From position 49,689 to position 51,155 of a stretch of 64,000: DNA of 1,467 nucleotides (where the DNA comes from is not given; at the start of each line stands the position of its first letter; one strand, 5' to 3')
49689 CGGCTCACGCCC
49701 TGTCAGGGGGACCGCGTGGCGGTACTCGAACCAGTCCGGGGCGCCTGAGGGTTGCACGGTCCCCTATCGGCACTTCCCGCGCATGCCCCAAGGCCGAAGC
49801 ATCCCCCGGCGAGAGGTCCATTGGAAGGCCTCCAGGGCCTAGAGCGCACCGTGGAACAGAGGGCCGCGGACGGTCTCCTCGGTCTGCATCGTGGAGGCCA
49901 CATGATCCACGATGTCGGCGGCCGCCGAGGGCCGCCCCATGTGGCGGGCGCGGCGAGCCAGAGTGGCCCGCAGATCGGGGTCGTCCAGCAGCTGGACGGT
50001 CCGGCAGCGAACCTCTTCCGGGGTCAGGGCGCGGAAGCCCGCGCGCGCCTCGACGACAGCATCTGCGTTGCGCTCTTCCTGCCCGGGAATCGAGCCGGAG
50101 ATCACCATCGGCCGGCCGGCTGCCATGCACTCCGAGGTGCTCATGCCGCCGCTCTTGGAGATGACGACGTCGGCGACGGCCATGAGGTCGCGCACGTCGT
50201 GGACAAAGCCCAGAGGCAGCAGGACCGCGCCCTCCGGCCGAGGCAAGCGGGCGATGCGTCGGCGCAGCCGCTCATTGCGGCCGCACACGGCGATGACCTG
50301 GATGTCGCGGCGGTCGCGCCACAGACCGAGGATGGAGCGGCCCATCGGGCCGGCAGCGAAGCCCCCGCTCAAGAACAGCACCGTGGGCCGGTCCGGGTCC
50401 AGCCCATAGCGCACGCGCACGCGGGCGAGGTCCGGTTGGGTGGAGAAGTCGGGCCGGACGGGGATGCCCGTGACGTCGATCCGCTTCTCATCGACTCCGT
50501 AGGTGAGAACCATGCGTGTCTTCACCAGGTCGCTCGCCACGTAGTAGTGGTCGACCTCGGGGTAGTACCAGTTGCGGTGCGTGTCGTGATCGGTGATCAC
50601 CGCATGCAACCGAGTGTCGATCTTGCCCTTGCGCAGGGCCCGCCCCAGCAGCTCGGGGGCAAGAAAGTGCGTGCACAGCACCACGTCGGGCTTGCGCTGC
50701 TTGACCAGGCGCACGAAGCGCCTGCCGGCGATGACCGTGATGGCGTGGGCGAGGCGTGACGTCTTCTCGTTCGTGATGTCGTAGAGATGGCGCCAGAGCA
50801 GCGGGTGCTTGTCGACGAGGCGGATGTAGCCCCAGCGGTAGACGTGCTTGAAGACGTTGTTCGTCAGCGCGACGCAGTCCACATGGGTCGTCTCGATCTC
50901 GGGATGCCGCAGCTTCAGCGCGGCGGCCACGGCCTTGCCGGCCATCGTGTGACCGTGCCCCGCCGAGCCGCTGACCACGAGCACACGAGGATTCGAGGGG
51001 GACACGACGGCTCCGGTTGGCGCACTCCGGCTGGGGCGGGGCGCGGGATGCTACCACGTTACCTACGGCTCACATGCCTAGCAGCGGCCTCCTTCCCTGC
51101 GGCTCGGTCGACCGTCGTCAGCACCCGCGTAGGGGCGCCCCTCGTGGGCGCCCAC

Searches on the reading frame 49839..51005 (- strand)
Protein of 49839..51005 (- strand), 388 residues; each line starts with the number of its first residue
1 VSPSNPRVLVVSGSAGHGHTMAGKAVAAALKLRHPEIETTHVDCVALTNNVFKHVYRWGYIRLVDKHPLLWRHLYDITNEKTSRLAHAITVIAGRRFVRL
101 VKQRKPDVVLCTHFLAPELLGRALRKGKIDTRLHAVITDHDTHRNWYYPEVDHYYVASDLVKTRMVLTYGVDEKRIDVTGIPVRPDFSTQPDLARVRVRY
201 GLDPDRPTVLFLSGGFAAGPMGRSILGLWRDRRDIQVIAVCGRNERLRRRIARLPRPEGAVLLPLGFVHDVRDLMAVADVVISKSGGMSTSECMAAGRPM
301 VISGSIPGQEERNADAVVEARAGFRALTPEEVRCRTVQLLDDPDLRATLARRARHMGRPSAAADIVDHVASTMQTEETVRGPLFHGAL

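Call 14: search_protein_families(library=pfam, proteins=[window:49839-51005:-])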
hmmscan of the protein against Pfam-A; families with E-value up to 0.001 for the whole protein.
window:49839-51005:- (388 aa): 5 families
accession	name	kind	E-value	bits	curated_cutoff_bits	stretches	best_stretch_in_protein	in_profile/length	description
PF06925.17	MGDG_synth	-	1.2e-24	87.8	25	1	19-183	1-169/169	Monogalactosyldiacylglycerol (MGDG) synthase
PF04101.22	Glyco_tran_28_C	-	9.2e-07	29.5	22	1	228-321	24-118/166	Glycosyltransferase family 28 C-terminal domain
PF13692.12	Glyco_trans_1_4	-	6.6e-06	26.9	27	1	234-319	33-125/142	Glycosyl transferases group 1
PF13439.12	Glyco_transf_4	-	6.6e-06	26.7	28.5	1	90-179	57-162/170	Glycosyltransferase Family 4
PF00534.26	Glycos_transf_1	-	0.00035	20.6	26.4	1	240-355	52-171/172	Glycosyl transferases group 1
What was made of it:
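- Checked: The gene context is also right: nrdJ is 51380-55258 (-) and the MGDG-synthase/GT28 gene is 49839-51005 (-) (call 14).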

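Call 41: find_homologous_proteins(query=window:49839-51005:-, max_evalue=1e-30)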
Query window:49839-51005:- (388 aa): 2140 proteins with E <= 1e-30 among 8000 candidates; the best 120 are listed.
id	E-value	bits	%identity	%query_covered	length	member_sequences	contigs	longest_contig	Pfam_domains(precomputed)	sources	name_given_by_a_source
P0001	2.0e-259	878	100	100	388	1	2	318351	PF04101.23,PF06925.18,PF13439.13,PF13692.13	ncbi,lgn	-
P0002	7.2e-207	705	79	100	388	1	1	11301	PF04101.23,PF06925.18,PF13439.13,PF13692.13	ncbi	-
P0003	1.6e-206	704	78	100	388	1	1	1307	PF06925.18,PF13439.13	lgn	-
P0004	3.8e-205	699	78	100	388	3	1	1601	PF06925.18,PF13439.13,PF13692.13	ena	-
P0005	2.6e-202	690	79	98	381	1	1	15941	PF04101.23,PF06925.18,PF13692.13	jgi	-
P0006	1.9e-200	684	77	100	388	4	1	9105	PF04101.23,PF02350.26,PF06925.18,PF13439.13,PF13692.13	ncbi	-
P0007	2.1e-195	667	75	100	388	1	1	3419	PF00534.27,PF06925.18,PF13692.13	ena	-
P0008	1.6e-194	664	74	100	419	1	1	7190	PF04101.23,PF02350.26,PF06925.18,PF13692.13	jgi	-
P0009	4.5e-169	580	68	98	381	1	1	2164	PF00534.27,PF04101.23,PF06925.18,PF13692.13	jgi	jgi:processive 1,2-diacylglycerol beta-glucosyltransferase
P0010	1.9e-168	578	67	99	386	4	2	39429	PF00534.27,PF04101.23,PF02350.26,PF06925.18,PF13692.13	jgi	-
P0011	1.2e-167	576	67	98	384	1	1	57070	PF00534.27,PF04101.23,PF02350.26,PF06925.18,PF13692.13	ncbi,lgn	-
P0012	1.3e-166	572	66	99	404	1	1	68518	PF04101.23,PF06925.18,PF13692.13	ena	-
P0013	5.7e-165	567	65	99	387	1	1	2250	PF00534.27,PF04101.23,PF02350.26,PF06925.18,PF13692.13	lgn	-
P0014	1.2e-164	566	68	98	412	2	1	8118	PF00534.27,PF04101.23,PF02350.26,PF06925.18,PF13692.13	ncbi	-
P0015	1.4e-164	566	66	100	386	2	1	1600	PF00534.27,PF04101.23,PF02350.26,PF06925.18,PF13692.13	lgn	-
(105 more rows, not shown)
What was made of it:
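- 49839..51005 (-): Context: MGDG-synthase / GT28-like glycosyltransferase, downstream on the transcribed strand. calls 14, 41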

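Call 42: find_encoding_contigs(protein=P0001, flank=10000, max_places=3)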
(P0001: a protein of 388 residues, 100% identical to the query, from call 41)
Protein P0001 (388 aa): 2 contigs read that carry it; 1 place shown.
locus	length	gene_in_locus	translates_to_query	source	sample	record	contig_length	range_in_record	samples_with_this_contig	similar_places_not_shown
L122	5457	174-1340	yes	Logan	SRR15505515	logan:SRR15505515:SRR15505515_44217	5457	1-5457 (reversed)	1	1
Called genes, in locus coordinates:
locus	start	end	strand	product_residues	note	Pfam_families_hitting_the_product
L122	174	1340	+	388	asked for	PF06925:MGDG_synth, PF13439:Glyco_transf_4 (weak), PF04101:Glyco_tran_28_C (weak), PF13692:Glyco_trans_1_4 (weak)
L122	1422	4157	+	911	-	-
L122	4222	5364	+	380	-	PF11383:DUF3187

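Call 43: find_encoding_contigs(protein=P0002, flank=10000, max_places=3)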
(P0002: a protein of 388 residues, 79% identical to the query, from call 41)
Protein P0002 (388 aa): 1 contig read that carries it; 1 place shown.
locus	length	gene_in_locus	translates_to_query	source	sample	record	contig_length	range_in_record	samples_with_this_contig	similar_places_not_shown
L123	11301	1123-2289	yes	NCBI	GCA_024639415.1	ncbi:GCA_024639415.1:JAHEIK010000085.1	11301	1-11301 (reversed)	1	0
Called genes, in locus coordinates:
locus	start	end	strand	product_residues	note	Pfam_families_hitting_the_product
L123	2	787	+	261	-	?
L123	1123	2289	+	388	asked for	PF06925:MGDG_synth, PF13439:Glyco_transf_4 (weak), PF04101:Glyco_tran_28_C (faint), PF13692:Glyco_trans_1_4 (weak)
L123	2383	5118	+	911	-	-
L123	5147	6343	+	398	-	PF11383:DUF3187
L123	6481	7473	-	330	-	-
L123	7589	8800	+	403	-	PF01261:AP_endonuc_2 (faint)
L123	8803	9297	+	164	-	PF00994:MoCF_biosynth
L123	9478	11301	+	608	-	?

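Call 44: find_encoding_contigs(protein=P0005, flank=10000, max_places=3)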
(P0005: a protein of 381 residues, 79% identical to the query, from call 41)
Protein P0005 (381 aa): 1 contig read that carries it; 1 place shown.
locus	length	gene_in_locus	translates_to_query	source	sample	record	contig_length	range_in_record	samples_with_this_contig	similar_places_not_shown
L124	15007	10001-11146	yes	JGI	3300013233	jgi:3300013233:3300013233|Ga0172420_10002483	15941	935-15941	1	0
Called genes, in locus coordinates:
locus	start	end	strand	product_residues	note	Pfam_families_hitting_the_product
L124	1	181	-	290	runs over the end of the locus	PF00795:CN_hydrolase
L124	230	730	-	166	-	-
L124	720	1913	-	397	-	PF07610:DUF1573, PF22544:HYDIN_VesB_CFA65-like_Ig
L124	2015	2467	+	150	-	PF05598:DUF772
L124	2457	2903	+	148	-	PF01609:DDE_Tnp_1, PF13751:DDE_Tnp_1_6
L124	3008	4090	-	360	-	PF07610:DUF1573, PF22544:HYDIN_VesB_CFA65-like_Ig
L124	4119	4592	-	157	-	PF13185:GAF_2, PF01590:GAF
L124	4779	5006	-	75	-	-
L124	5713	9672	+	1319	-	-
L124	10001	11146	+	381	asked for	PF06925:MGDG_synth, PF04101:Glyco_tran_28_C (weak), PF13692:Glyco_trans_1_4 (faint)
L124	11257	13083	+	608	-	-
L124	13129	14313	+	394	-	PF11383:DUF3187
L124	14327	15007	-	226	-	?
